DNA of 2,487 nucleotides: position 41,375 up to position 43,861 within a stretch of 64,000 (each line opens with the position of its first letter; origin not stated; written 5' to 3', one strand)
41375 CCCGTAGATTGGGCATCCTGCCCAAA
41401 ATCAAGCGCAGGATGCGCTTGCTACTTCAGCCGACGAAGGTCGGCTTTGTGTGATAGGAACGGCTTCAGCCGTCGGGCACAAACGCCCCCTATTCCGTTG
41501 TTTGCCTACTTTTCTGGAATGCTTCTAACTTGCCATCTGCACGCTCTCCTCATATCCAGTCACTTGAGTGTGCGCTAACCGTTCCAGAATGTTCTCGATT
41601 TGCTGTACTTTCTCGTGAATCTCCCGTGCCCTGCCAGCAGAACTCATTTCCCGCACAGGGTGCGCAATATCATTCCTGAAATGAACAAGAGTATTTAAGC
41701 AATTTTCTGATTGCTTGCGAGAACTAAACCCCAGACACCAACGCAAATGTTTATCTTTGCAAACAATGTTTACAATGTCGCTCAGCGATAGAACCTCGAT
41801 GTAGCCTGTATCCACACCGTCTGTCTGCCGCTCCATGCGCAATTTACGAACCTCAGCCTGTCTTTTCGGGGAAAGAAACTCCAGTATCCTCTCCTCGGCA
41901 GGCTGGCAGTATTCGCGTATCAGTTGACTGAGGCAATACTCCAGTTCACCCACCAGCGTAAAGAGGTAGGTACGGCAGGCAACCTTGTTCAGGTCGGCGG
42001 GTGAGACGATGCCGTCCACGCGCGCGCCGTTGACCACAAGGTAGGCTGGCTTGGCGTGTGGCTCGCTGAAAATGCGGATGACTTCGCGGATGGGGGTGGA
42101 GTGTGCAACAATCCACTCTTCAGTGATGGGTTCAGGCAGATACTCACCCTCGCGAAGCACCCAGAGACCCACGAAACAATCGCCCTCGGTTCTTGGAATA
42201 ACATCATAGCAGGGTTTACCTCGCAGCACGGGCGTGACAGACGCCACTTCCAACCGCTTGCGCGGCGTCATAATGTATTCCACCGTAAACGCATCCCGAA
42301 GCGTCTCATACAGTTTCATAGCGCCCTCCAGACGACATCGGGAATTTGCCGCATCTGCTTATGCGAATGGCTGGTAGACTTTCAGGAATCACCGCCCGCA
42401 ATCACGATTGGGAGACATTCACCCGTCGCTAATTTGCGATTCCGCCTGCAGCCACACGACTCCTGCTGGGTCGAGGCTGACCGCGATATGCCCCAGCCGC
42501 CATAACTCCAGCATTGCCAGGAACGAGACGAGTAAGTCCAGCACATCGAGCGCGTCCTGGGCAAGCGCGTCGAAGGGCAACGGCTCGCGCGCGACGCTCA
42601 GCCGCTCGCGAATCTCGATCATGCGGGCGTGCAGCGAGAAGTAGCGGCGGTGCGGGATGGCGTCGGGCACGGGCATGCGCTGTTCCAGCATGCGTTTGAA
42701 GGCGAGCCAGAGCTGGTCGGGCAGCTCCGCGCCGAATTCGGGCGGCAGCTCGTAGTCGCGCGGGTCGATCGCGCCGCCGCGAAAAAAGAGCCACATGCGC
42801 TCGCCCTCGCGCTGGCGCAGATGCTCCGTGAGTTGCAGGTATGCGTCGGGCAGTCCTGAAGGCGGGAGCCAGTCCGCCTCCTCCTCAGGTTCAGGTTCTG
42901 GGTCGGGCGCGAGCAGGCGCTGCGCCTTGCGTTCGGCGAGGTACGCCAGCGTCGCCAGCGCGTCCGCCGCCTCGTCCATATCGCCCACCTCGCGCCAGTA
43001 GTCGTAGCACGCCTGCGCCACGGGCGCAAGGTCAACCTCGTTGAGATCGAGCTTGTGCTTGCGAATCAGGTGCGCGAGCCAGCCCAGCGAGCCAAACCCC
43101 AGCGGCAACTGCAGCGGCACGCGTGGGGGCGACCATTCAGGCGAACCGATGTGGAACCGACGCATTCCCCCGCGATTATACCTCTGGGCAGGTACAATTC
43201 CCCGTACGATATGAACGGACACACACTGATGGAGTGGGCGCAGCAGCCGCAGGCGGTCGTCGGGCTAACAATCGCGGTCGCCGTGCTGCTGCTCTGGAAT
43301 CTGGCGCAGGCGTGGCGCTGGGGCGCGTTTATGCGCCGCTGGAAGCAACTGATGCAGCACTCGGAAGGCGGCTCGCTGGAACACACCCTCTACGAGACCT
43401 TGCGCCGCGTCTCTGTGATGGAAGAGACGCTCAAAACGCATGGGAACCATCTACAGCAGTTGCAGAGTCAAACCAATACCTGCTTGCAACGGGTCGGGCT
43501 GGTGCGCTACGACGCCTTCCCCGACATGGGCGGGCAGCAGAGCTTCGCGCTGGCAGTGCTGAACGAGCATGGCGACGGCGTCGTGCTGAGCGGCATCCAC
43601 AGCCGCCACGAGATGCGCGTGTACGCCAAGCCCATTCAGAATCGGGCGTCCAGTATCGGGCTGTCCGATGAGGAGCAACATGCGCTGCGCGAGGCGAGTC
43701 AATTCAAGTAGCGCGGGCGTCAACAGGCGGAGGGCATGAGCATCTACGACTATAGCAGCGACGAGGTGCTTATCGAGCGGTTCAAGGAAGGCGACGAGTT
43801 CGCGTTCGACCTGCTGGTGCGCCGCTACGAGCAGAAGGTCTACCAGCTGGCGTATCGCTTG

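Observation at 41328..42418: Low-GC CBS-like/HEPN (Rx4H) gene occupies the slot downstream of scpA, flanked by a MITE-like element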

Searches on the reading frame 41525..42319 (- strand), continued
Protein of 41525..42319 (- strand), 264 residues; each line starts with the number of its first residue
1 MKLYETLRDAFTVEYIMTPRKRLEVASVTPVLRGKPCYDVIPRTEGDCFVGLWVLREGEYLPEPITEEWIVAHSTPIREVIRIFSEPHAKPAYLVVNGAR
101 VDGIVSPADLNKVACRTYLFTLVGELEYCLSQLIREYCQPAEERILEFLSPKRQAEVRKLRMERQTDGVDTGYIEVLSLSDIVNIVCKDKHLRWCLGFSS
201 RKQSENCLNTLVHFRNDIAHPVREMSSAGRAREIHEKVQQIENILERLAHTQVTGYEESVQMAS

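Call 76: find_encoding_contigs(protein=P0178, flank=6000, max_places=1)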
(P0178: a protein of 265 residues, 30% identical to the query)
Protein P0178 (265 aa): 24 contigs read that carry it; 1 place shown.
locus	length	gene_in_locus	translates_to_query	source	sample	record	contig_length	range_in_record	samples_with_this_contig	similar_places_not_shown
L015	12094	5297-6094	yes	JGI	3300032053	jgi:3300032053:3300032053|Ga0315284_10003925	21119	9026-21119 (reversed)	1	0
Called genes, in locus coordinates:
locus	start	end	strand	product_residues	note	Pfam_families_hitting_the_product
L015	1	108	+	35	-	?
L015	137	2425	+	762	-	PF02861:Clp_N (weak), PF00004:AAA, PF17871:AAA_lid_9, PF00158:Sigma54_activat (weak), PF00004:AAA, PF07724:AAA_2, PF07728:AAA_5, PF10431:ClpB_D2-small, +4 more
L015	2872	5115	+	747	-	-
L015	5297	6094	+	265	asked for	-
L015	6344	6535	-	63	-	-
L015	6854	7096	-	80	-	PF07927:HicA_toxin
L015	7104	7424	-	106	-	-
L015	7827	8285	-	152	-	PF01381:HTH_3 (weak)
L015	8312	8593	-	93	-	PF14076:DUF4258 (faint)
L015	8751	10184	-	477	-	PF00675:Peptidase_M16, PF05193:Peptidase_M16_C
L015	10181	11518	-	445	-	PF00675:Peptidase_M16, PF05193:Peptidase_M16_C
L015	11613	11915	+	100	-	-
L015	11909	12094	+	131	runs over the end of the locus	PF01850:PIN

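Call 77: find_encoding_contigs(protein=P0215, flank=6000, max_places=1)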
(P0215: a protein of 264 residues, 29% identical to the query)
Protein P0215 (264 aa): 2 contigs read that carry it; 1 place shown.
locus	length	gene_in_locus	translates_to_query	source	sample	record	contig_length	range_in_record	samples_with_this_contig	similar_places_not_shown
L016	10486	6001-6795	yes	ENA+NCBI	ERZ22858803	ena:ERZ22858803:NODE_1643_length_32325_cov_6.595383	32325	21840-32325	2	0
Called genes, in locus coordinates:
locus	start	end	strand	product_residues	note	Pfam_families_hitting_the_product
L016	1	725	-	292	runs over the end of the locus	PF00528:BPD_transp_1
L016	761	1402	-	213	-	-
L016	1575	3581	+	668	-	PF07995:GSDH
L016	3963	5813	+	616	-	PF00575:S1, PF13509:S1_2 (faint), PF21710:Spt6_S1 (faint), PF24685:OB_RRP5_4th (faint), PF00575:S1, PF23459:S1_RRP5, PF00575:S1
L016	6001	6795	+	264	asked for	-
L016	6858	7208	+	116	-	PF08869:XisI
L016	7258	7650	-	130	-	PF01850:PIN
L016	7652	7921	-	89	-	PF04014:MazE_antitoxin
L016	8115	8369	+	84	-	PF03683:UPF0175 (weak)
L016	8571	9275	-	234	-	-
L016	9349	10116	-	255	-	PF06114:Peptidase_M78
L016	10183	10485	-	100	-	?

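Call 78: find_encoding_contigs(protein=P0196, flank=6000, max_places=1)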
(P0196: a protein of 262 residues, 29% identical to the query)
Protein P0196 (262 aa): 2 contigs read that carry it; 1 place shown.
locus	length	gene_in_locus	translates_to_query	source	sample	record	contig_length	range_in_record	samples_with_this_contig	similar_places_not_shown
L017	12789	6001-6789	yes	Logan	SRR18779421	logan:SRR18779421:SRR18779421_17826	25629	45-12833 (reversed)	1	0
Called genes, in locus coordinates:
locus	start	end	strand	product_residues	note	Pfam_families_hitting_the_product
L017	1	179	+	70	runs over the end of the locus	-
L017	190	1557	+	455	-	PF04326:SLFN_AlbA_2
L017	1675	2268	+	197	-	-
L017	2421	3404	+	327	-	PF00004:AAA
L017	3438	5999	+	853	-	PF00082:Peptidase_S8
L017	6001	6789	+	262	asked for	PF00571:CBS (faint)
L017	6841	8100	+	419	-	-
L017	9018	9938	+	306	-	-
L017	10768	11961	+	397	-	PF01381:HTH_3, PF12844:HTH_19 (weak), PF13384:HTH_23 (faint), PF13560:HTH_31, PF20432:Xre-like-HTH (faint), PF06114:Peptidase_M78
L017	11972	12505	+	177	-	PF11848:DUF3368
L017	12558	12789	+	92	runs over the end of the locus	?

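Call 83: fold_search(model_id=the predicted structure, library=viral)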
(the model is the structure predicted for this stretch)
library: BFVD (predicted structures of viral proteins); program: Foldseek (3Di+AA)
matches with E <= 10: 321; with E <= 0.001: 0
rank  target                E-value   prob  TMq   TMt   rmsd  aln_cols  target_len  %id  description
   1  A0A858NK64            2.5e-01  0.11  0.12  0.10  17.6       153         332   14  (no name in the UniProt tables at hand)
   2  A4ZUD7                3.4e-01  0.25  0.21  0.30  15.0       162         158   15  Uncharacterized protein ORF158 [Acidianus bottle-shaped virus (isolate Italy/Pozzuoli)]
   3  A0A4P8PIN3            3.6e-01  0.08  0.19  0.16  16.3       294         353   10  52K [White sturgeon adenovirus 1]
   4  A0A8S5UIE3            4.7e-01  0.08  0.16  0.19  17.2       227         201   13  Uncharacterized protein [Myoviridae sp. ctu2j3]
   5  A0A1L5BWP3            5.3e-01  0.21  0.19  0.28  11.0       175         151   14  Uncharacterized protein [Pteromalus puparum negative-strand RNA virus 1]
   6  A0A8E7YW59            5.3e-01  0.08  0.14  0.11  13.3       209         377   15  (no name in the UniProt tables at hand)
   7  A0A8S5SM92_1          5.3e-01  0.07  0.16  0.06  23.5       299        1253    7  Minor structural protein putative tail fiber [Myoviridae sp. ctPoO4]
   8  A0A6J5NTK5            5.6e-01  0.06  0.17  0.08  18.2       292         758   14  Uncharacterized protein [uncultured Caudovirales phage]
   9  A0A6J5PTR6            5.9e-01  0.06  0.14  0.09  20.4       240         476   14  Uncharacterized protein [uncultured Caudovirales phage]
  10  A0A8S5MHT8            5.9e-01  0.04  0.10  0.10  35.8       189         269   13  Internal virion protein [Siphoviridae sp. ctvyM23]
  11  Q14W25                6.9e-01  0.10  0.14  0.14  20.8       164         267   12  ORF81 [Ranid herpesvirus 2]
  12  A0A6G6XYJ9            8.1e-01  0.10  0.15  0.24  14.4       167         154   10  Uncharacterized protein [Ochrobactrum phage vB_OspP_OH]
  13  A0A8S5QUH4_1          8.6e-01  0.10  0.18  0.06  17.4       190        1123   18  Uncharacterized protein [CrAss-like virus sp. ctDAq1]
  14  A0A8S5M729            9.1e-01  0.12  0.15  0.15  16.7       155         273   16  Uncharacterized protein [Siphoviridae sp. ctrgt10]
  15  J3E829                9.1e-01  0.10  0.17  0.06  17.3       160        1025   13  (no name in the UniProt tables at hand)
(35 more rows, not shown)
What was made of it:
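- Tried and rejected: Viral structures: Foldseek against BFVD gave nothing below E 0.25 (call 83).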

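Call 87: search_protein_families(library=pfam, proteins=[L010:5174-6004:+, L010:6828-7229:+, L007:7819-8004:+, L014:5576-6004:+], max_evalue=0.1)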
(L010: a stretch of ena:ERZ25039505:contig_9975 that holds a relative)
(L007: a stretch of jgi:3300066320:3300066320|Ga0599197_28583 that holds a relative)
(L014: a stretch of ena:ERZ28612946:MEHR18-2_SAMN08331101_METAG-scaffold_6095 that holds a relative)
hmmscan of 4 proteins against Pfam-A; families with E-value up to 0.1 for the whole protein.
L010:5174-6004:+ (276 aa): 1 family
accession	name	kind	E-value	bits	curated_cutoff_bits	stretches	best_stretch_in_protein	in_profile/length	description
PF11697.13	DUF3293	-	1.9e-12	48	25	1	48-120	1-73/73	Protein of unknown function (DUF3293)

L010:6828-7229:+ (133 aa): 0 families

L007:7819-8004:+ (61 aa): 0 families

L014:5576-6004:+ (142 aa): 0 families

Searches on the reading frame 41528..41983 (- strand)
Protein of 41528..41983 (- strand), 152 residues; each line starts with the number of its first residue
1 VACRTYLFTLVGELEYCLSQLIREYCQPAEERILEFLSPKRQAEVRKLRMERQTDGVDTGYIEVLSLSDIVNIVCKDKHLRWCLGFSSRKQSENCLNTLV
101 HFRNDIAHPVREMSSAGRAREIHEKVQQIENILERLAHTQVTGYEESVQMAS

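Call 85: search_solved_structures(query=A4, max_evalue=10, show_alignments=3)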
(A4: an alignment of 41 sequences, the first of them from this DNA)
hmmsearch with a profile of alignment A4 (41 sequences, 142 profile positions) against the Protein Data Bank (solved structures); distinct sequences matched with E-value up to 10: 14.
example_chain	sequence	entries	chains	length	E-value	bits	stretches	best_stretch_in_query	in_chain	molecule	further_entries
6een_A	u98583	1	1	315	2.3e-14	56.9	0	39-70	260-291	Designer Pentatricopeptide Protein dPPR10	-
6een_C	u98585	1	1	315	7.4e-12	48.8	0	38-68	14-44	Designer Pentatricopeptide Protein dPPR10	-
6een_B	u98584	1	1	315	2.4e-09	40.7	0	38-68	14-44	Designer Pentatricopeptide Protein dPPR10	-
6een_D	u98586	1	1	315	4.2e-08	36.6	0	38-68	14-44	Designer Pentatricopeptide Protein dPPR10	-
5orq_A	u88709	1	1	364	5.2e-06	29.8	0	35-66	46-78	cPPR-Telo1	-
4pjq_A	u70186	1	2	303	5.8e-06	29.7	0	38-66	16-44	Pentatricopeptide repeat protein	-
5orm_A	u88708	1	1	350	8e-06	29.2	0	35-66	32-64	cPPR-Telo1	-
4ozs_A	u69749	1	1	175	1.8e-05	28.1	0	39-70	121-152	Alpha solenoid protein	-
4pjr_A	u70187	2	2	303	0.00038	23.8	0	33-66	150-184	Pentatricopeptide repeat protein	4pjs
5yjc_A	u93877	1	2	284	0.015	18.6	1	50-134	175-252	Csm6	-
6tug_A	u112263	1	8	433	0.034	17.5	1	88-133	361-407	CRISPR system endoribonuclease Csm6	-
5apx_A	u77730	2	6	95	0.053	16.8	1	88-140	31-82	GENERAL CONTROL PROTEIN GCN4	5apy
2nrj_A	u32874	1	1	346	0.64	13.3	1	60-122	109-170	Hbl B protein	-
8fjf_A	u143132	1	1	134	1.4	12.2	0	65-87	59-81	H10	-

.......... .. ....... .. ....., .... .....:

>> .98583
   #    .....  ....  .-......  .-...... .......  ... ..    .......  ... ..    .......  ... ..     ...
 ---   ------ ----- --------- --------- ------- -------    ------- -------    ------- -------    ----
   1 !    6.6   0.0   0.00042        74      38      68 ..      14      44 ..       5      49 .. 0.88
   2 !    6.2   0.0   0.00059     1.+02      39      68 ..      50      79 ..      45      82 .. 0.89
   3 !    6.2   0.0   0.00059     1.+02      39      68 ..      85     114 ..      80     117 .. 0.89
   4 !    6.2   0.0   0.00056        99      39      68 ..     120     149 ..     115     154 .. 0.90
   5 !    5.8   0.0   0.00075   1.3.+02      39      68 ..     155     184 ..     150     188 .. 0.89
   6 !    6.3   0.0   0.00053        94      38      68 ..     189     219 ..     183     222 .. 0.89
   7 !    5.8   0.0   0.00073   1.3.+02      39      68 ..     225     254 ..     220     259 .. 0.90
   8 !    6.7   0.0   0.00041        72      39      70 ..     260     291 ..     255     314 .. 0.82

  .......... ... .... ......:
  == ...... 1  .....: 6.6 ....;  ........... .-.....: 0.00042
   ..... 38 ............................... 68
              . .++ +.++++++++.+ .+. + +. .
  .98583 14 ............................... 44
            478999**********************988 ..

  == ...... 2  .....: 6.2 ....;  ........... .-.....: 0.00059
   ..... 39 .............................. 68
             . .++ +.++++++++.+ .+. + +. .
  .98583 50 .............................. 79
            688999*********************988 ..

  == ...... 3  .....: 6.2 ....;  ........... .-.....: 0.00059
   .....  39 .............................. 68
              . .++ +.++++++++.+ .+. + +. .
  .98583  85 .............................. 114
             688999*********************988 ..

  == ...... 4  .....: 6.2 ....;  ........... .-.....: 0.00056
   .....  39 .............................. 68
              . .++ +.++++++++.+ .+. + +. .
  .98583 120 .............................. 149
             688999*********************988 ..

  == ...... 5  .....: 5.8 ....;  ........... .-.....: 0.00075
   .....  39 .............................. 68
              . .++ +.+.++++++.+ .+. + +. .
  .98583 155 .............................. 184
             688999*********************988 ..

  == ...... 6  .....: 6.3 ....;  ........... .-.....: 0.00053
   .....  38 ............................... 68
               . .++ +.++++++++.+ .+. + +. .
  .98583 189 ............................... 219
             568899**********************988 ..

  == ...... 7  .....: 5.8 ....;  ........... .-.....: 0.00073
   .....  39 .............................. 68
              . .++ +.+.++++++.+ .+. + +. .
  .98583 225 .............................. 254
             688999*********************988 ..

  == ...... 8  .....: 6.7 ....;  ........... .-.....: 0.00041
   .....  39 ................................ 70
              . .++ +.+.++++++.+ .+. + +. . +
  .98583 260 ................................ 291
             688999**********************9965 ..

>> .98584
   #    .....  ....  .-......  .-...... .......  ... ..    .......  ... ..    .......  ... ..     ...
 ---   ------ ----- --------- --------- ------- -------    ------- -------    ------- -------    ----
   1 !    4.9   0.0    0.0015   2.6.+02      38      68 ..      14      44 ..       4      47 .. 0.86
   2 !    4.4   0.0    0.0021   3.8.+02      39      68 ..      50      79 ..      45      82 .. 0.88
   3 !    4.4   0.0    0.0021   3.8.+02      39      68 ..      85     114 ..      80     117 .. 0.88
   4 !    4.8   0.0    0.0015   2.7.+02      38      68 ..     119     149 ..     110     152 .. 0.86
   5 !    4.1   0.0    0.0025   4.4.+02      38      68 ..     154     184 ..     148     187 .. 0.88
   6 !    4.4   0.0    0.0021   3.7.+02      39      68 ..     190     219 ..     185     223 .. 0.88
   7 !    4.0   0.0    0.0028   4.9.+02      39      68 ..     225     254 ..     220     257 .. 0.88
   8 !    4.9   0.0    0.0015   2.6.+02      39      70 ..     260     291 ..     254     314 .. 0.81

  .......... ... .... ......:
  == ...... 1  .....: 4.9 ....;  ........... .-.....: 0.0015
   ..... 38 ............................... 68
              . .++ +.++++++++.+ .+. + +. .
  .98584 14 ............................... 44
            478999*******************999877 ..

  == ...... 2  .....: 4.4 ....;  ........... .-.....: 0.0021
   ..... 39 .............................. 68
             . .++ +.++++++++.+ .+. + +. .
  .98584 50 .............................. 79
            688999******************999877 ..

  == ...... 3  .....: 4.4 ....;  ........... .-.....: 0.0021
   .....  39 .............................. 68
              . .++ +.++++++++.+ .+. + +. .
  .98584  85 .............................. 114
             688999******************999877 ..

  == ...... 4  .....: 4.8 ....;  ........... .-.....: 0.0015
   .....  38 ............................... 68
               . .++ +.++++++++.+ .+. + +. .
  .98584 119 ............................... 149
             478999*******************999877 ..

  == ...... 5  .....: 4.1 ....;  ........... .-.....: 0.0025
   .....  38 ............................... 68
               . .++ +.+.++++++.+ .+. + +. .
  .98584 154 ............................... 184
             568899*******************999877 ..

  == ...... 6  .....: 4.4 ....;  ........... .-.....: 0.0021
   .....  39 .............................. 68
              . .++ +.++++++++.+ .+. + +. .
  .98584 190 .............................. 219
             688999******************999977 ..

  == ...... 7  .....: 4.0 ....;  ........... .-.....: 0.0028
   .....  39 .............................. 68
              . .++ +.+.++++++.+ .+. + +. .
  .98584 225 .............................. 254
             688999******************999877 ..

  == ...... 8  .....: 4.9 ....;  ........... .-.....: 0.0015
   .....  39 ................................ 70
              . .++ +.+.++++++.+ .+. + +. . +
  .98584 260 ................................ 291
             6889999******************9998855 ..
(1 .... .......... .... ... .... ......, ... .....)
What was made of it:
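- Tried and rejected: Each individual stretch has an i-Evalue of 70 or more (call 85).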

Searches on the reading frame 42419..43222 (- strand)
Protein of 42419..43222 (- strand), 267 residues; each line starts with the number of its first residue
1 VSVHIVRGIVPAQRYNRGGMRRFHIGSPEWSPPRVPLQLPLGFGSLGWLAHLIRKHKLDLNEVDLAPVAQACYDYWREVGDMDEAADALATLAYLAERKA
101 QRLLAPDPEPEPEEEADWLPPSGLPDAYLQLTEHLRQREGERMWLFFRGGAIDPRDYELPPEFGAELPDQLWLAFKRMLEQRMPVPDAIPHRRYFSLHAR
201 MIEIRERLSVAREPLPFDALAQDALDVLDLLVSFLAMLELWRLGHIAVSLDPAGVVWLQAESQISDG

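Call 3: search_protein_families(library=pfam, proteins=[window:42419-43222:-], max_evalue=1)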
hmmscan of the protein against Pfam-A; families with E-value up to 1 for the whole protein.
window:42419-43222:- (267 aa): 1 family
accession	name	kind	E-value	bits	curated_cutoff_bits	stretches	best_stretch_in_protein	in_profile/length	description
PF02616.19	SMC_ScpA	-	1.7e-06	28.7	24.6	2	52-116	1-68/232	Segregation and condensation protein ScpA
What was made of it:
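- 42419..43222 (-): ScpA-like kleisin gene directly upstream. The likely true start is near 43165, because orthologues are 246-248 aa. It is a native, high-GC3 gene and not part of the defence gene. Pfam SMC_ScpA 28.7 bits against a 24.6 cut-off (call 3).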

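Call 5: search_protein_families(library=ncbifam, proteins=[window:42419-43222:-], max_evalue=1)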
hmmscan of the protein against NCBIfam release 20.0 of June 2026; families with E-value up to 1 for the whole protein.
window:42419-43222:- (267 aa): 5 families
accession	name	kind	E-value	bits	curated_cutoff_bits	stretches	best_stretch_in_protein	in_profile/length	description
NF000995.0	PRK00104.1-4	equivalog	4.1e-08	32.9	315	1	44-248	14-232/251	segregation/condensation protein A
NF000994.0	PRK00104.1-3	equivalog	9.8e-06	25.4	234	1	44-115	13-87/246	segregation/condensation protein A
NF000993.0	PRK00104.1-2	equivalog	4.3e-05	23.3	268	1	44-249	10-220/237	segregation/condensation protein A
NF000992.0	PRK00104.1-1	equivalog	0.00053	19.6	417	1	44-246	12-227/247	segregation/condensation protein A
NF001751.0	PRK00478.1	equivalog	0.33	9.8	436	1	43-105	169-234/505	segregation/condensation protein A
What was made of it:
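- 42419..43222 (-): NCBIfam matches are weak (call 5).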

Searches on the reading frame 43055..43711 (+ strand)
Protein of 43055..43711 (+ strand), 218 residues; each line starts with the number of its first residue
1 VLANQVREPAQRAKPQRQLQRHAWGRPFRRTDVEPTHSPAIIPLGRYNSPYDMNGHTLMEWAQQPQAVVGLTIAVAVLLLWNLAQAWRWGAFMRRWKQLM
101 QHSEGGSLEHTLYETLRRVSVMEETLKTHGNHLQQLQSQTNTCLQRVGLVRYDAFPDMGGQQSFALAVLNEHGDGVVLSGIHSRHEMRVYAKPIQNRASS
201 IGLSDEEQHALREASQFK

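Call 3: search_protein_families(library=pfam, proteins=[window:43055-43711:+], max_evalue=1)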
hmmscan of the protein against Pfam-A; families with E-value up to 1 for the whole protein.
window:43055-43711:+ (218 aa): 2 families
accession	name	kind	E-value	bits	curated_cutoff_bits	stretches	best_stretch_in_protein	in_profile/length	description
PF14584.11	DUF4446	-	3.7e-44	150.8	27.4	1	68-214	3-149/150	Protein of unknown function (DUF4446)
PF25186.1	Tad4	-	0.057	14.1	25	1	61-102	54-98/113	Type I Thoeris inhibitor Tad4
